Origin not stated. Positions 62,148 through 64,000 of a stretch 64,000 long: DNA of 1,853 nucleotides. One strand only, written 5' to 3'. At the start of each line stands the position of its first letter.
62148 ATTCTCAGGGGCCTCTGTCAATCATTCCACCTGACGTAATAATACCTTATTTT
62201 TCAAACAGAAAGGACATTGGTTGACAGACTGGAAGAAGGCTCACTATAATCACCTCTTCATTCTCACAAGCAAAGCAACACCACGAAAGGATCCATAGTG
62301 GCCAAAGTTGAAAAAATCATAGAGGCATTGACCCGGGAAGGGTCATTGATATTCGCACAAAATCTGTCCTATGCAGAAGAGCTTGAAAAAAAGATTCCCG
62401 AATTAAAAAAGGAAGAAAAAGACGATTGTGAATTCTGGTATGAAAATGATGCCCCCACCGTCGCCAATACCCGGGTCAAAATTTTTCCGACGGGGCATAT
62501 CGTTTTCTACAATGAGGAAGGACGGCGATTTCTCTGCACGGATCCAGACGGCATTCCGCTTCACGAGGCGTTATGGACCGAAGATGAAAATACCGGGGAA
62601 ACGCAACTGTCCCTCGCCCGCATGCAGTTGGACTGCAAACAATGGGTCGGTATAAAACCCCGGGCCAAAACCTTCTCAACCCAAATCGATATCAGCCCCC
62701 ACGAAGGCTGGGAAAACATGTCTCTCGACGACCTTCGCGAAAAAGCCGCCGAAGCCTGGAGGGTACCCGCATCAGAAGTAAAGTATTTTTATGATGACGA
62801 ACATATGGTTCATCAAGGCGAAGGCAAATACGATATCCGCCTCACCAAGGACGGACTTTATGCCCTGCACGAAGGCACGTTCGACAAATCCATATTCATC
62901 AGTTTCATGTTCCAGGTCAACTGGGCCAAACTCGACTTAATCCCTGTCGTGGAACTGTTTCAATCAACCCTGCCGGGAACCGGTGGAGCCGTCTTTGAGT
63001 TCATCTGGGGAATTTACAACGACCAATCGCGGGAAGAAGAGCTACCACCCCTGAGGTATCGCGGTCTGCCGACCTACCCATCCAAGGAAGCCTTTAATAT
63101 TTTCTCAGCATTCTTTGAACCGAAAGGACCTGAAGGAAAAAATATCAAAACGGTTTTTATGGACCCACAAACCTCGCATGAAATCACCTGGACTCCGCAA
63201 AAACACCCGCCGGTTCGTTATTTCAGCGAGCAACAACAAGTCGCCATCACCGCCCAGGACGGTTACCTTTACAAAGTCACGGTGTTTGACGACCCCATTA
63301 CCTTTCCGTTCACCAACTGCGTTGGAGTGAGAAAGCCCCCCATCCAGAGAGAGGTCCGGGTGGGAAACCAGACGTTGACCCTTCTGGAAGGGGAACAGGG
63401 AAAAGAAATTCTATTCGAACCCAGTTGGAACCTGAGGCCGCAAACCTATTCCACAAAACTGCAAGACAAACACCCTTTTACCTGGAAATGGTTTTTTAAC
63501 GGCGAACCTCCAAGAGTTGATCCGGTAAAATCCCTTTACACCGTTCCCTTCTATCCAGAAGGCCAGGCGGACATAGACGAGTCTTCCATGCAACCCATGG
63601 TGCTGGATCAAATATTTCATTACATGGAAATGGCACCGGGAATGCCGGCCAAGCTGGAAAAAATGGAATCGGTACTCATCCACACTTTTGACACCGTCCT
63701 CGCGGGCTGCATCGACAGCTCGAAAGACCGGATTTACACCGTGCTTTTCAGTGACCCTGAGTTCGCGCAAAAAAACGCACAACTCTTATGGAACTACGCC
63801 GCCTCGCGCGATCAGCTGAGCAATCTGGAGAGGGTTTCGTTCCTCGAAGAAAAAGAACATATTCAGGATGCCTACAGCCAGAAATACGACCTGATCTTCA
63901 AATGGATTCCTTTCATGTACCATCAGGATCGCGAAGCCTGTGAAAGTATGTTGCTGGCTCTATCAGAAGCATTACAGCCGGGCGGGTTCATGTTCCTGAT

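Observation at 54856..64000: Candidate uncharacterised multi-gene neighbourhood around the orphan redox-enzyme chaperone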

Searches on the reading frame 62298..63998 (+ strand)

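Call 5: search_protein_families(library=pfam, proteins=[window:62298-63998:+], max_evalue=0.1)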
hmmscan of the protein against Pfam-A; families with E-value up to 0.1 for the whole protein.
window:62298-63998:+ (567 aa): 1 family
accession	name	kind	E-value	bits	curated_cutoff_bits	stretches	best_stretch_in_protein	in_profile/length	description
PF24260.1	DUF7461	-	0.068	13.1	27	0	20-43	27-50/50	Family of unknown function (DUF7461)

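Call 6: search_protein_families(library=ncbifam, proteins=[window:62298-63998:+], max_evalue=0.1)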
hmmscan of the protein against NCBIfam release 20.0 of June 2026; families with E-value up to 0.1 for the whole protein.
window:62298-63998:+ (567 aa): 0 families
